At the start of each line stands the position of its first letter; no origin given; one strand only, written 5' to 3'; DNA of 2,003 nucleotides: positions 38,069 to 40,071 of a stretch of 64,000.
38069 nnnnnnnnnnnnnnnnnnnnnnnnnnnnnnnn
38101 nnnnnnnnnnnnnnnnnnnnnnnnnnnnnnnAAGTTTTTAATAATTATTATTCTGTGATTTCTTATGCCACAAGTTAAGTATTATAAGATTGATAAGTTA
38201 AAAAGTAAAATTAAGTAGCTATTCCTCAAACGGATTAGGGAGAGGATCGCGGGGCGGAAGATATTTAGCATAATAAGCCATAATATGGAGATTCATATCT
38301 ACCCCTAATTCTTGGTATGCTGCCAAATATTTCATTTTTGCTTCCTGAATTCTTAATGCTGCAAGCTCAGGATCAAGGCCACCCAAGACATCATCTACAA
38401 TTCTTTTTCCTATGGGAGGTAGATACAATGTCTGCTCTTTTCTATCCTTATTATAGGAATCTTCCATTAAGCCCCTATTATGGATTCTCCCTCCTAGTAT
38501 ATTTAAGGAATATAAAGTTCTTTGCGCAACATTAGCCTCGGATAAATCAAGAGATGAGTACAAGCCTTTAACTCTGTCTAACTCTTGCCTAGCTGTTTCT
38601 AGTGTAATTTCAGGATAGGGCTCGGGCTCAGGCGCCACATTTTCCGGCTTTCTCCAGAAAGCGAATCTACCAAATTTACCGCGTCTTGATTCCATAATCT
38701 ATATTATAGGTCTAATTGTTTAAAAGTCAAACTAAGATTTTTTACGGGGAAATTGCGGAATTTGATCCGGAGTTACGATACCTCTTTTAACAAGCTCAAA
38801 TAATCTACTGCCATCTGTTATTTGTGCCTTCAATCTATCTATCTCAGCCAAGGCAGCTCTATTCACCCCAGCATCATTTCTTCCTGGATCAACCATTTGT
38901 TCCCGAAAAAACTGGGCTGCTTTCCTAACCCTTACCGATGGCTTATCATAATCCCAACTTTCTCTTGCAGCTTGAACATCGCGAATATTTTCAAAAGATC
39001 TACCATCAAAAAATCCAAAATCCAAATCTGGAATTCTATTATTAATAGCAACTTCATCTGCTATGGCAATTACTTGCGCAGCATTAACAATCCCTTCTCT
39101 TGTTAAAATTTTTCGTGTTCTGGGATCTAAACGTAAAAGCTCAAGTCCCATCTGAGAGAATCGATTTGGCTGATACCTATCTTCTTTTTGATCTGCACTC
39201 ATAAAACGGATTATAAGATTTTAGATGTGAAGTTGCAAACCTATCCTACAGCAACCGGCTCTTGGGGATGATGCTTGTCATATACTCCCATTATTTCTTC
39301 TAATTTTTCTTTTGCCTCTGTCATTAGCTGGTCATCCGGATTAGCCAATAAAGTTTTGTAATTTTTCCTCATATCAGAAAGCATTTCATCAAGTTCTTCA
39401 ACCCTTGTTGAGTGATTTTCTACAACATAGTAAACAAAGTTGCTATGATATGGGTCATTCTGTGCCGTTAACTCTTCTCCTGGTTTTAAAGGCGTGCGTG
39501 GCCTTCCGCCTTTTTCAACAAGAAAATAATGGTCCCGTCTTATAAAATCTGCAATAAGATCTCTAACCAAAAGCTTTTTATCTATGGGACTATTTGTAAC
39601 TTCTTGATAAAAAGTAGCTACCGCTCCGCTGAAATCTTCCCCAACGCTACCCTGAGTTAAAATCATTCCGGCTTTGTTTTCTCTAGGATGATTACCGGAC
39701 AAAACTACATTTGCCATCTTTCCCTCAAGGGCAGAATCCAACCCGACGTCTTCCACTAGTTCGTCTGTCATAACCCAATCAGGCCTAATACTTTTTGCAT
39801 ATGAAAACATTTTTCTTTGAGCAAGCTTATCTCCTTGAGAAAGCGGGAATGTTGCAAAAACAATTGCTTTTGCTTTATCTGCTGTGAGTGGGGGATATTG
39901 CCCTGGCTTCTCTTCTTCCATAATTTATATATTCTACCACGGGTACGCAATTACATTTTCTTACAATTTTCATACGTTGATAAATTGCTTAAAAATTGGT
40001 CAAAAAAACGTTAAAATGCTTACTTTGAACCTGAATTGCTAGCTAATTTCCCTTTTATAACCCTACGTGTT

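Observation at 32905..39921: Ten-gene all-minus-strand block of unannotatable proteins adjacent to the R-M system: a candidate undescribed system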

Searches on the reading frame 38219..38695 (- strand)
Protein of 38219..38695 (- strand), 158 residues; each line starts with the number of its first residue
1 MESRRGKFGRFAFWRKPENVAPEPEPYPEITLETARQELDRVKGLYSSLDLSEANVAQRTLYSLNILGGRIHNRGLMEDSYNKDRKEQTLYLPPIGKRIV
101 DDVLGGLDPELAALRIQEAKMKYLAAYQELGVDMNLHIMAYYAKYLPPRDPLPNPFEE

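Call 3: search_protein_families(library=pfam, proteins=[window:38219-38695:-], max_evalue=1)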
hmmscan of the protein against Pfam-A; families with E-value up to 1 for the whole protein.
window:38219-38695:- (158 aa): 0 families

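Call 4: search_protein_families(library=ncbifam, proteins=[window:38219-38695:-], max_evalue=1)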
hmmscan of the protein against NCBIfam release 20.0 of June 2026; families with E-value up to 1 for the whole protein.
window:38219-38695:- (158 aa): 0 families

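Call 5: search_protein_families(library=padloc, proteins=[window:38219-38695:-], max_evalue=1)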
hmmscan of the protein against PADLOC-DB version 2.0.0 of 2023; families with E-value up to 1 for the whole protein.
window:38219-38695:- (158 aa): 0 families

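Call 6: search_protein_families(library=phrogs, proteins=[window:38219-38695:-], max_evalue=1)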
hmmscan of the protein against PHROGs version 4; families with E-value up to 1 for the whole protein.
window:38219-38695:- (158 aa): 4 families
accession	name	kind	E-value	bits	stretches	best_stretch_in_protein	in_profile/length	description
phrog_3423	-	unknown function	0.041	14.9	1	26-49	60-84/157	-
phrog_34772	-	unknown function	0.077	13.8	1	72-92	15-35/60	-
phrog_3819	-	unknown function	0.27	12.3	1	70-116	33-76/90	-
phrog_13484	-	head and packaging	0.34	10.8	1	32-104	208-279/428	virion structural protein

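Call 89: search_solved_structures(query=A8, max_evalue=10)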
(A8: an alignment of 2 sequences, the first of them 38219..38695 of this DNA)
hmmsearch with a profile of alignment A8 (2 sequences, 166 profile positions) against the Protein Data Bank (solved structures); distinct sequences matched with E-value up to 10: 0.

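Call 108: find_related_loci(query=A8, collection=viral_contigs)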
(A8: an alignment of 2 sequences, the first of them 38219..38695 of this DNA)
Query A8 (158 aa) in viral_contigs; peptide patterns used: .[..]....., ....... (x = any residue, [..] = any of these).
51 stretches matched a pattern, but none encodes a relative of the query by tblastn (E <= 1e-3).

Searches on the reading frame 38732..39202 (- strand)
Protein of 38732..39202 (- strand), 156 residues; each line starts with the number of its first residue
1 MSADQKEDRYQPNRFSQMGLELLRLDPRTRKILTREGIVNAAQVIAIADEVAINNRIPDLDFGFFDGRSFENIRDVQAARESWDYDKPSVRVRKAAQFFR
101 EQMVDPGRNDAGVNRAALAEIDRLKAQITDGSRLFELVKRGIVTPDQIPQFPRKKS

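Call 3: search_protein_families(library=pfam, proteins=[window:38732-39202:-], max_evalue=1)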
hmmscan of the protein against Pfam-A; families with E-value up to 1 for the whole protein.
window:38732-39202:- (156 aa): 0 families

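Call 4: search_protein_families(library=ncbifam, proteins=[window:38732-39202:-], max_evalue=1)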
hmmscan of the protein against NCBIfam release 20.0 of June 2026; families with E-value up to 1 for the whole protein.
window:38732-39202:- (156 aa): 2 families
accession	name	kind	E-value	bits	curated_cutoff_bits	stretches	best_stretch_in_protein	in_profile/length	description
TIGR03162.1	ribazole_cobC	equivalog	0.0057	16.1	162.9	1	41-94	58-113/176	alpha-ribazole phosphatase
NF005567.0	PRK07238.1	equivalog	0.019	14.3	326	1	41-83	243-283/378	bifunctional RNase H/acid phosphatase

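Call 5: search_protein_families(library=padloc, proteins=[window:38732-39202:-], max_evalue=1)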
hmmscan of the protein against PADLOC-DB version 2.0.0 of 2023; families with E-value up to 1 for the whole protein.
window:38732-39202:- (156 aa): 0 families

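Call 6: search_protein_families(library=phrogs, proteins=[window:38732-39202:-], max_evalue=1)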
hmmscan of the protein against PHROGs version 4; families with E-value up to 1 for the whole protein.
window:38732-39202:- (156 aa): 1 family
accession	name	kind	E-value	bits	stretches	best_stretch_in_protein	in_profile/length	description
phrog_37612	-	unknown function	0.012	16.9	1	74-105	22-53/54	-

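Call 88: search_solved_structures(query=A7, max_evalue=10)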
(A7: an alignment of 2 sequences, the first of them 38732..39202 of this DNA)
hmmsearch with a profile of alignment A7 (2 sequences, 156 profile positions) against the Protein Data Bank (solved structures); distinct sequences matched with E-value up to 10: 0.

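Call 107: find_related_loci(query=A7, collection=viral_contigs)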
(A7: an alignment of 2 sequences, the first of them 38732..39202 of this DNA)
Query A7 (156 aa) in viral_contigs; peptide patterns used: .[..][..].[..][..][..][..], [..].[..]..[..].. (x = any residue, [..] = any of these).
129 stretches matched a pattern, but none encodes a relative of the query by tblastn (E <= 1e-3).

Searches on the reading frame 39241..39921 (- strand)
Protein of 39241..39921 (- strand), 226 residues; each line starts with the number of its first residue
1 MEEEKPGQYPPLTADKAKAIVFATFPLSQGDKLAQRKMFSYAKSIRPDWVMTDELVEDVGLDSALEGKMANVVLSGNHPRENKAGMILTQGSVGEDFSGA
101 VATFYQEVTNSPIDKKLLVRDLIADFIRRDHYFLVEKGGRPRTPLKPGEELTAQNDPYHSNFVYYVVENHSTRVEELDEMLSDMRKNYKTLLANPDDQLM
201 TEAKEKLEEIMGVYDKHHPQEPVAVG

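Call 3: search_protein_families(library=pfam, proteins=[window:39241-39921:-], max_evalue=1)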
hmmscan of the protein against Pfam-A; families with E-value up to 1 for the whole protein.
window:39241-39921:- (226 aa): 1 family
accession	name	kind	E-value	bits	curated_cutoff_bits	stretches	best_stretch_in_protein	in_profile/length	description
PF20909.2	SpGH101_helical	-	0.25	11.8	27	1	200-218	13-31/60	Endo-alpha-N-acetylgalactosaminidase, helical bundle domain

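Call 4: search_protein_families(library=ncbifam, proteins=[window:39241-39921:-], max_evalue=1)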
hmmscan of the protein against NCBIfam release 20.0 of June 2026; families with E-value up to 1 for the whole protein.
window:39241-39921:- (226 aa): 0 families

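Call 5: search_protein_families(library=padloc, proteins=[window:39241-39921:-], max_evalue=1)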
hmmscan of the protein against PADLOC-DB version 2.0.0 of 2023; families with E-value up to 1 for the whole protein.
window:39241-39921:- (226 aa): 0 families

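Call 6: search_protein_families(library=phrogs, proteins=[window:39241-39921:-], max_evalue=1)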
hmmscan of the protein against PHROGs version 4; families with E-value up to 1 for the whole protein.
window:39241-39921:- (226 aa): 1 family
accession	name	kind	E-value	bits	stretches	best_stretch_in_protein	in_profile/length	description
phrog_29532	-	unknown function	0.3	12.3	1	93-121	28-56/75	-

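Call 72: find_related_loci(query=A6, collection=metagenome_contigs, flank=10000)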
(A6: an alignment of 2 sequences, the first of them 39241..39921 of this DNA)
Query A6 (226 aa) in metagenome_contigs; peptide patterns used: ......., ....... (x = any residue, [..] = any of these).
456 stretches matched a pattern, but none encodes a relative of the query by tblastn (E <= 1e-3).

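Call 81: search_dna_similar(query=window:39241-39921:-, collection=phages, mode=protein, max_evalue=0.01, max_rows=5)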
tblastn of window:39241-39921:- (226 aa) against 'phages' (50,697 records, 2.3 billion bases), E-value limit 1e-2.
No match.

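Call 87: search_solved_structures(query=A6, max_evalue=10)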
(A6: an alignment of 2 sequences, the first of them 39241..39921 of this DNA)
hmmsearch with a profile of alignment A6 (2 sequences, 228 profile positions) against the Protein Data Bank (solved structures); distinct sequences matched with E-value up to 10: 11.
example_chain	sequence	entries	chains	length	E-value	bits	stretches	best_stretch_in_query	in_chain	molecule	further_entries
1rr8_C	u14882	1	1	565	0.25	14.5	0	169-208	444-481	DNA topoisomerase I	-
4v93_C0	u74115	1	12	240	0.26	14.5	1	156-220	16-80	HEMOGLOBIN LINKER CHAIN L1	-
1ej9_A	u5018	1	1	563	0.9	12.7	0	169-208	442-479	DNA TOPOISOMERASE I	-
1nh3_A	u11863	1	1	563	0.94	12.6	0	169-208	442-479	DNA topoisomerase I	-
1lpq_A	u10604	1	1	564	0.95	12.6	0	169-208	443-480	DNA topoisomerase I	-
1rrj_A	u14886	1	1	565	0.95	12.6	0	169-208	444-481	DNA topoisomerase I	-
1a31_A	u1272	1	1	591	1.1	12.4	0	169-208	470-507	PROTEIN (TOPOISOMERASE I)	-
1seu_A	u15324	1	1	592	1.1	12.4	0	169-208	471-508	DNA topoisomerase I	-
1a35_A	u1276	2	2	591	1.1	12.4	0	169-208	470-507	PROTEIN (DNA TOPOISOMERASE I) | TOPOISOMERASE I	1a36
1r49_A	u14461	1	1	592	1.1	12.4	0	169-208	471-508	DNA topoisomerase I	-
1k4s_A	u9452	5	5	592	1.1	12.4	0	169-208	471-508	DNA topoisomerase I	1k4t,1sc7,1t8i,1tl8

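Call 91: list_cluster_members(proteins=[window:39241-39921:-, window:38732-39202:-, window:38219-38695:-, window:37769-38131:-, window:37356-37706:-, window:37009-37353:-, window:32905-33540:-, L010:9035-9721:-, L010:5479-5826:-, L010:4685-5401:+])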
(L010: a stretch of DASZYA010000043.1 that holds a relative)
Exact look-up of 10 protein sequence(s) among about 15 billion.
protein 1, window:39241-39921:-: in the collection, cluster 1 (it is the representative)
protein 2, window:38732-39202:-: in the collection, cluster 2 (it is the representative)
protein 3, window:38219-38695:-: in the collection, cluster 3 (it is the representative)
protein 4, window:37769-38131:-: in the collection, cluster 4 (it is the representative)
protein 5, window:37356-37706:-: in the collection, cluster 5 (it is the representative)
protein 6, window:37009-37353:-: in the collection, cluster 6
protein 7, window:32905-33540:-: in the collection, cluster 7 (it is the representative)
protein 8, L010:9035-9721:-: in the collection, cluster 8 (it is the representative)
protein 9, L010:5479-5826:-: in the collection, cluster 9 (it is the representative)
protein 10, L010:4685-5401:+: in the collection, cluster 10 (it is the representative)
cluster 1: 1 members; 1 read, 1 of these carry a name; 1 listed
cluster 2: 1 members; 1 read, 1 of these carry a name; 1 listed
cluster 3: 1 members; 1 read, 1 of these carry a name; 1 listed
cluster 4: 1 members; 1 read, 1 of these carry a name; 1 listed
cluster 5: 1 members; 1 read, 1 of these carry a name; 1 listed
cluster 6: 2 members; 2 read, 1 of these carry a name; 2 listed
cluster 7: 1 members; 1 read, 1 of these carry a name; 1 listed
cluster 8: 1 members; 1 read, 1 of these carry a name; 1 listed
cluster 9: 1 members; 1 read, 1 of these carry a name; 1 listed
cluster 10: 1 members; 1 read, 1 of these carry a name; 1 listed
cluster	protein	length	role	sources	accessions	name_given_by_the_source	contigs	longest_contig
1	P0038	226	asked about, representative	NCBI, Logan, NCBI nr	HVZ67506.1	MAG TPA: hypothetical protein VG917_04525 [Patescibacteria group bacterium] | hypothetical protein [Patescibacteria group bacterium]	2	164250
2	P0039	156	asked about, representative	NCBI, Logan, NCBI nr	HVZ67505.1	MAG TPA: hypothetical protein VG917_04520 [Patescibacteria group bacterium] | hypothetical protein [Patescibacteria group bacterium]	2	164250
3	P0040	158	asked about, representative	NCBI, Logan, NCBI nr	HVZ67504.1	MAG TPA: hypothetical protein VG917_04515 [Patescibacteria group bacterium] | hypothetical protein [Patescibacteria group bacterium]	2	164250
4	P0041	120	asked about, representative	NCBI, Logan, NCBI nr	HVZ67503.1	MAG TPA: hypothetical protein VG917_04510 [Patescibacteria group bacterium] | hypothetical protein [Patescibacteria group bacterium]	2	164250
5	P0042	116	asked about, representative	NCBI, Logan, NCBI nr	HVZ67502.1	MAG TPA: hypothetical protein VG917_04505 [Patescibacteria group bacterium] | hypothetical protein [Patescibacteria group bacterium]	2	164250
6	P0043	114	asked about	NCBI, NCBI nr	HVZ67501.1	MAG TPA: hypothetical protein VG917_04500 [Patescibacteria group bacterium] | hypothetical protein [Patescibacteria group bacterium]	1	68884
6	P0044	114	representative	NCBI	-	-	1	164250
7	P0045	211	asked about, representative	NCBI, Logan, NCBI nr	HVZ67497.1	MAG TPA: hypothetical protein VG917_04480 [Patescibacteria group bacterium] | hypothetical protein [Patescibacteria group bacterium]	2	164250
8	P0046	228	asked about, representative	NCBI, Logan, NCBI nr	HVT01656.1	MAG TPA: hypothetical protein VHE53_05530 [Patescibacteria group bacterium] | hypothetical protein [Patescibacteria group bacterium]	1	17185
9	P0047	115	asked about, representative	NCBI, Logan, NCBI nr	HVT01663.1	MAG TPA: hypothetical protein VHE53_05565 [Patescibacteria group bacterium] | hypothetical protein [Patescibacteria group bacterium]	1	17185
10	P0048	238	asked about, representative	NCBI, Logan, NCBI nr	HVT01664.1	MAG TPA: hypothetical protein VHE53_05570 [Patescibacteria group bacterium] | hypothetical protein [Patescibacteria group bacterium]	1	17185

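Call 93: find_encoding_contigs(protein=P0044, flank=10000)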
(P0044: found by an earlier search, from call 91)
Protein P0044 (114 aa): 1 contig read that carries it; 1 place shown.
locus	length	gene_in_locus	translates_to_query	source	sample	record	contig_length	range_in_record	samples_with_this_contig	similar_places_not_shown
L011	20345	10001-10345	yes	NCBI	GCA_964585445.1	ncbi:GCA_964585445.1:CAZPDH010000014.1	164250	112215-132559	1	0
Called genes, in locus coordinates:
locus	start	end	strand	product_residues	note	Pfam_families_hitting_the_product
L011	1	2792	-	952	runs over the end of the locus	PF00535:Glycos_transf_2, PF13641:Glyco_tranf_2_3, PF13506:Glyco_transf_21, PF13632:Glyco_trans_2_3, PF01270:Glyco_hydro_8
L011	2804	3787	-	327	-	PF02156:Glyco_hydro_26 (weak)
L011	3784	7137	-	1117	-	PF13641:Glyco_tranf_2_3, PF13506:Glyco_transf_21 (weak), PF13632:Glyco_trans_2_3, PF03552:Cellulose_synt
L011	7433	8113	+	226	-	-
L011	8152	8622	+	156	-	-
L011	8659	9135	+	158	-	-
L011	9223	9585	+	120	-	-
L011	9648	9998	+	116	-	-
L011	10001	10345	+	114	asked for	-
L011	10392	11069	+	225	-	-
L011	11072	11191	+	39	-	-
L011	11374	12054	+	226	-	-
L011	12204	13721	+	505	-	-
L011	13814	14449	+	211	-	-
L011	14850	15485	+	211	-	PF09195:Endonuc-BglII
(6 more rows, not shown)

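Call 106: find_related_loci(query=A6, collection=viral_contigs)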
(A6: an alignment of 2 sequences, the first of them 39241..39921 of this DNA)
Query A6 (226 aa) in viral_contigs; peptide patterns used: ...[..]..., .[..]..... (x = any residue, [..] = any of these).
100 stretches matched a pattern, but none encodes a relative of the query by tblastn (E <= 1e-3).
